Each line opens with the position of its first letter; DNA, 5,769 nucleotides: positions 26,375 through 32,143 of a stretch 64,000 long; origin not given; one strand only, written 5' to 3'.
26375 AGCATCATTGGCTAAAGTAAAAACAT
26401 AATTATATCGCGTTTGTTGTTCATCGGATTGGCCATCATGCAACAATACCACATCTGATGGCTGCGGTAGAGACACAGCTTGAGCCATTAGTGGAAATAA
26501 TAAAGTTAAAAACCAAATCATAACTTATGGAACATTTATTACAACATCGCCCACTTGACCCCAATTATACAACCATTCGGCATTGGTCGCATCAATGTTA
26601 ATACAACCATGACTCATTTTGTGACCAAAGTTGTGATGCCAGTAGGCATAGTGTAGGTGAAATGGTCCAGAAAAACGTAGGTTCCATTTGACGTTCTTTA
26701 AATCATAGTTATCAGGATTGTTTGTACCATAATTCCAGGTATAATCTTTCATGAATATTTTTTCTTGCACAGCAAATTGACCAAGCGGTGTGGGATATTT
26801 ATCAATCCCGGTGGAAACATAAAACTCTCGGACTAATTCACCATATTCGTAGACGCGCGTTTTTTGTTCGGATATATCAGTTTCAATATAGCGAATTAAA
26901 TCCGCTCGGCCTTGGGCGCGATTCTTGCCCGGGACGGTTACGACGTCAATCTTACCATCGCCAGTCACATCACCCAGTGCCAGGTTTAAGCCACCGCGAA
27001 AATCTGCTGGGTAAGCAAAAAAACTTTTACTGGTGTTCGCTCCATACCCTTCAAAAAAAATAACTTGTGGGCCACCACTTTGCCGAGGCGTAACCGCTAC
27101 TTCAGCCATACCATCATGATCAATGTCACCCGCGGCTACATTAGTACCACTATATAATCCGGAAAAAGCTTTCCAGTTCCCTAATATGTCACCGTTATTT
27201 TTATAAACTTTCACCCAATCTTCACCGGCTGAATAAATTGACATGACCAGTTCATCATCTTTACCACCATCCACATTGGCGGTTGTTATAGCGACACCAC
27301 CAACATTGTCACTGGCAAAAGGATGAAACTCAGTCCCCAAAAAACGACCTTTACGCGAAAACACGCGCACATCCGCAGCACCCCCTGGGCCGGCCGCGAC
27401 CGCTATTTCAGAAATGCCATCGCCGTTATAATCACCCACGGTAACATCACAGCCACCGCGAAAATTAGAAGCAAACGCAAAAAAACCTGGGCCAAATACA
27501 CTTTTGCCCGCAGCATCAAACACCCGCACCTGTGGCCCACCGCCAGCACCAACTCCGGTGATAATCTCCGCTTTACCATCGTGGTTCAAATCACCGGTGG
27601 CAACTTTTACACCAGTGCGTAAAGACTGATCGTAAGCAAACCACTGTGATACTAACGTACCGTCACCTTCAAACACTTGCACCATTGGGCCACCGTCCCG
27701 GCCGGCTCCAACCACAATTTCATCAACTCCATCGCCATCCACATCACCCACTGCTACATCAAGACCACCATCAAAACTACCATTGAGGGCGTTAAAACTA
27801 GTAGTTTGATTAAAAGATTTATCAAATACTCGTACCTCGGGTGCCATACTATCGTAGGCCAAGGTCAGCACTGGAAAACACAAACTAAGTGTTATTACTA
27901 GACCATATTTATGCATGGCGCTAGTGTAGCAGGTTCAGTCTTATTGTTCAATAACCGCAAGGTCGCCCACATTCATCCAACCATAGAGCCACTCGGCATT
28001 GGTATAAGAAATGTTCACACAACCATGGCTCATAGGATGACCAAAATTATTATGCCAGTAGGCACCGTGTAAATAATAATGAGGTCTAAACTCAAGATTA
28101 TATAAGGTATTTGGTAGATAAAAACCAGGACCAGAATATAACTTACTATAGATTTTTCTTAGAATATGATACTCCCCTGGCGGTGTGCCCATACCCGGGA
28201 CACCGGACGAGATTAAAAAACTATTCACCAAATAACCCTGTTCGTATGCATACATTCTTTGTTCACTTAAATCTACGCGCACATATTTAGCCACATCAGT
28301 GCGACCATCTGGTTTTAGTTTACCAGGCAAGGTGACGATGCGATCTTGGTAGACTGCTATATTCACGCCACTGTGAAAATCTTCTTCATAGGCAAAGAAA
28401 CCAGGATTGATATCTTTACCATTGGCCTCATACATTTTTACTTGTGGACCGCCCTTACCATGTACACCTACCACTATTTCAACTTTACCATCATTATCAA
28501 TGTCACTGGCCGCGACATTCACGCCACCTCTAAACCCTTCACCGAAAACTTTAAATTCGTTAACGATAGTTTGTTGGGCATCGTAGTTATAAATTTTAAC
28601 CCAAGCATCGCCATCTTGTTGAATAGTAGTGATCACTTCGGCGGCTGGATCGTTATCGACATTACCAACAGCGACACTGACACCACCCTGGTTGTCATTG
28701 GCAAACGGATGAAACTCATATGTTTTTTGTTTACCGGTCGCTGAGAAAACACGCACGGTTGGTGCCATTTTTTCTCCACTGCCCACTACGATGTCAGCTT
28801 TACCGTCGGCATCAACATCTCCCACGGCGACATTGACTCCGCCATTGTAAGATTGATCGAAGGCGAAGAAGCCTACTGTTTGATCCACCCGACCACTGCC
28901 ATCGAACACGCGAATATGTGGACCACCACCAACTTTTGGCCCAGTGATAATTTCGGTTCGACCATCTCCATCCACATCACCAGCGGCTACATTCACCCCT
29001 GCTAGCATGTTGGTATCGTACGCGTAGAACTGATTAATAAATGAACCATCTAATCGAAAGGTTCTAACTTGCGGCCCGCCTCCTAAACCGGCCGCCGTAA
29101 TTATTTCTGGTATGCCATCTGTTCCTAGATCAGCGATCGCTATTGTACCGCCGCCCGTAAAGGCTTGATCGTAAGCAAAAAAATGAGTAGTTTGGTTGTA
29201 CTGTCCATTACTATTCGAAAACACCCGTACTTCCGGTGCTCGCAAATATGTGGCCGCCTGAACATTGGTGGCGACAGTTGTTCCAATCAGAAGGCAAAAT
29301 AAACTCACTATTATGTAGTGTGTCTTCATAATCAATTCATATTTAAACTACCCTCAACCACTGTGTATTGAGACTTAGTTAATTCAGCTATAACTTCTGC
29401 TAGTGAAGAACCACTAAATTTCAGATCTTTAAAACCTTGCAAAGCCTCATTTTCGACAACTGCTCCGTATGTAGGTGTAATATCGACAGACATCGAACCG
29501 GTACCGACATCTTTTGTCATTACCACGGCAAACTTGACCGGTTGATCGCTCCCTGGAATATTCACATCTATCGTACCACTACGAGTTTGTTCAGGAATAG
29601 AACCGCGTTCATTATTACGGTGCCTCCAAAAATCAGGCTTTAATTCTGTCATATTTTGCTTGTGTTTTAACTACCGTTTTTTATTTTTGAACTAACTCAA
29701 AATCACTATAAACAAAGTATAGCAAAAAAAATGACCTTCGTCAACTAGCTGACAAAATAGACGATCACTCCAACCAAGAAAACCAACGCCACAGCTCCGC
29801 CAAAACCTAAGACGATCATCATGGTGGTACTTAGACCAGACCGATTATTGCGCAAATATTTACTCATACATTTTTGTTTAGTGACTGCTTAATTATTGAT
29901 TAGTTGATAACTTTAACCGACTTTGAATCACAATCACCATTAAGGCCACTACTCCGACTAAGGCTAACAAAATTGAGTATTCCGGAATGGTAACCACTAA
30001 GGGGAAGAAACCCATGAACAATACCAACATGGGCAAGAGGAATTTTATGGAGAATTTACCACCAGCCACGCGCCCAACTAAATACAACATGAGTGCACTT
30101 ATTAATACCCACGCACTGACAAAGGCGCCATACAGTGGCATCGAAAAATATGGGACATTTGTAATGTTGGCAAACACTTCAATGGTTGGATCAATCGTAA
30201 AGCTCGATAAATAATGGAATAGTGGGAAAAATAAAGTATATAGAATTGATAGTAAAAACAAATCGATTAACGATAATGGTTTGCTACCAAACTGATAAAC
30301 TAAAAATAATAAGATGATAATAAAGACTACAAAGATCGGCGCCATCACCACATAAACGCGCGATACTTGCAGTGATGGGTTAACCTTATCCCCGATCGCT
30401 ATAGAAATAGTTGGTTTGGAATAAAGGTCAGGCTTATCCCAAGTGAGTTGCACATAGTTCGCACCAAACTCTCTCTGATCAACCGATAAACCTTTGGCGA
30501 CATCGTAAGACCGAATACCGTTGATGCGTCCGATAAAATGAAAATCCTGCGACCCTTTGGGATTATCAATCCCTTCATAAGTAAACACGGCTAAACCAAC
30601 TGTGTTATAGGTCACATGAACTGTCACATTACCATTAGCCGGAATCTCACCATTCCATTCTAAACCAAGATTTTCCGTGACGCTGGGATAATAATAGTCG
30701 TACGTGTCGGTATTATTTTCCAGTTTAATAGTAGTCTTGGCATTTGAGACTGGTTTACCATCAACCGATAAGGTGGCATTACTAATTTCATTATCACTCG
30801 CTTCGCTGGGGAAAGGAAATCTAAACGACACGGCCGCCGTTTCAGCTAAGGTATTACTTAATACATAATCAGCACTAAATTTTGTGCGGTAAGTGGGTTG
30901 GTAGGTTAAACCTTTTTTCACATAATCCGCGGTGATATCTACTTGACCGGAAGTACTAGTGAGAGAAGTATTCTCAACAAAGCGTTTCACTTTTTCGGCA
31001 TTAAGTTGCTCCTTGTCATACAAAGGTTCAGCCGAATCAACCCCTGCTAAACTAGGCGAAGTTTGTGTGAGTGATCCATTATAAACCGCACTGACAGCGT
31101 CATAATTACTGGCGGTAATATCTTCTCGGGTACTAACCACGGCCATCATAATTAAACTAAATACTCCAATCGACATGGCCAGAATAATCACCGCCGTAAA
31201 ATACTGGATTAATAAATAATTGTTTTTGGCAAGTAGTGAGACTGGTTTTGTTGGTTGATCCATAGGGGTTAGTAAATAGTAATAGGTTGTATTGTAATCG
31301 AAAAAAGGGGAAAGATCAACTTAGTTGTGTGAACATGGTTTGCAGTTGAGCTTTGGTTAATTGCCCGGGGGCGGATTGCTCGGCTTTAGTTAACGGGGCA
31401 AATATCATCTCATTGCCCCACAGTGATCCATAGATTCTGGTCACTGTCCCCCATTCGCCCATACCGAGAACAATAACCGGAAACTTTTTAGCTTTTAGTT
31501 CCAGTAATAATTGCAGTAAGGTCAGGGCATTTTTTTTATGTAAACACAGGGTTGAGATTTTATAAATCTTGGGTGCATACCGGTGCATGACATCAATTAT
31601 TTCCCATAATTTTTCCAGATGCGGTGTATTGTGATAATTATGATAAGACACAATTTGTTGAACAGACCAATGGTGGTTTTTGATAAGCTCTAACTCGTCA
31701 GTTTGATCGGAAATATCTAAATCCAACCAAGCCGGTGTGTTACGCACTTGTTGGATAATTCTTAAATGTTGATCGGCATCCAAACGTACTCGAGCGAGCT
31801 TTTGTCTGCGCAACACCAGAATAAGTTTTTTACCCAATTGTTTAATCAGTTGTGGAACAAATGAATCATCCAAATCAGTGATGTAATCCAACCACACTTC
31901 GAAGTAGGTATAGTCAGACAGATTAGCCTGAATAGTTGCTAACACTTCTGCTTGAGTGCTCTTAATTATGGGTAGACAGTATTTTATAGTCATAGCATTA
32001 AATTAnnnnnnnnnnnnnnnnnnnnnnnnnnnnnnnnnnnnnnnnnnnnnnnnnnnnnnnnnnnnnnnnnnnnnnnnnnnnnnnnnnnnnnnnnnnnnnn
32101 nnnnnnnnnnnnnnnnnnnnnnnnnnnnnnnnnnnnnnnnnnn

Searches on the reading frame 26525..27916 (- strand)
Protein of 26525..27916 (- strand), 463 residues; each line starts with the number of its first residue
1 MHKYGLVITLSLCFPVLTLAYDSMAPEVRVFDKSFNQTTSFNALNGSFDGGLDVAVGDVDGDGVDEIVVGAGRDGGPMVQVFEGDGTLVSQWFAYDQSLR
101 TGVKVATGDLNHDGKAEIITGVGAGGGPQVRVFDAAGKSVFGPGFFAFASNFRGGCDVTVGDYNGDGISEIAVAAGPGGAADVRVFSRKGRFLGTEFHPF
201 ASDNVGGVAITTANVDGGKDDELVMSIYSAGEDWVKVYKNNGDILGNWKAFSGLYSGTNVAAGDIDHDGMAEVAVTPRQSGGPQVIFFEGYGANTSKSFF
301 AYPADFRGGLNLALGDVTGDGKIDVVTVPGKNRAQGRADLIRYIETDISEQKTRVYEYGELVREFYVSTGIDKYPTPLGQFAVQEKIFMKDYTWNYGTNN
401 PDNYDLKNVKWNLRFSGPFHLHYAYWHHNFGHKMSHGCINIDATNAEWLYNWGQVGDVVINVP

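Call 73: search_protein_families(library=pfam, proteins=[window:26525-27916:-], max_evalue=0.001)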
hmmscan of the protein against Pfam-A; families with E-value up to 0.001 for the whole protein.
window:26525-27916:- (463 aa): 3 families
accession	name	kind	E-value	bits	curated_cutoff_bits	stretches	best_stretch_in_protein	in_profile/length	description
PF03734.19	YkuD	-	1.6e-21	77.9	23.4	1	342-460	2-145/146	L,D-transpeptidase catalytic domain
PF01839.29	FG-GAP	-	3.8e-20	71.8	22.1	2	102-126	2-26/37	FG-GAP repeat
PF13517.12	FG-GAP_3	-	7.4e-19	68.5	26.9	2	58-119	1-60/61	FG-GAP-like repeat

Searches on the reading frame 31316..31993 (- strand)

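Call 74: search_protein_families(library=pfam, proteins=[window:31316-31993:-], max_evalue=0.001)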
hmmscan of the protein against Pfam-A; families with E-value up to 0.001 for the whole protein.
window:31316-31993:- (225 aa): 1 family
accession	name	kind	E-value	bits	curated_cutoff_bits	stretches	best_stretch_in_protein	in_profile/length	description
PF01487.21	DHquinase_I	-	6.5e-31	108.6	22.2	1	6-220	1-229/230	Type I 3-dehydroquinase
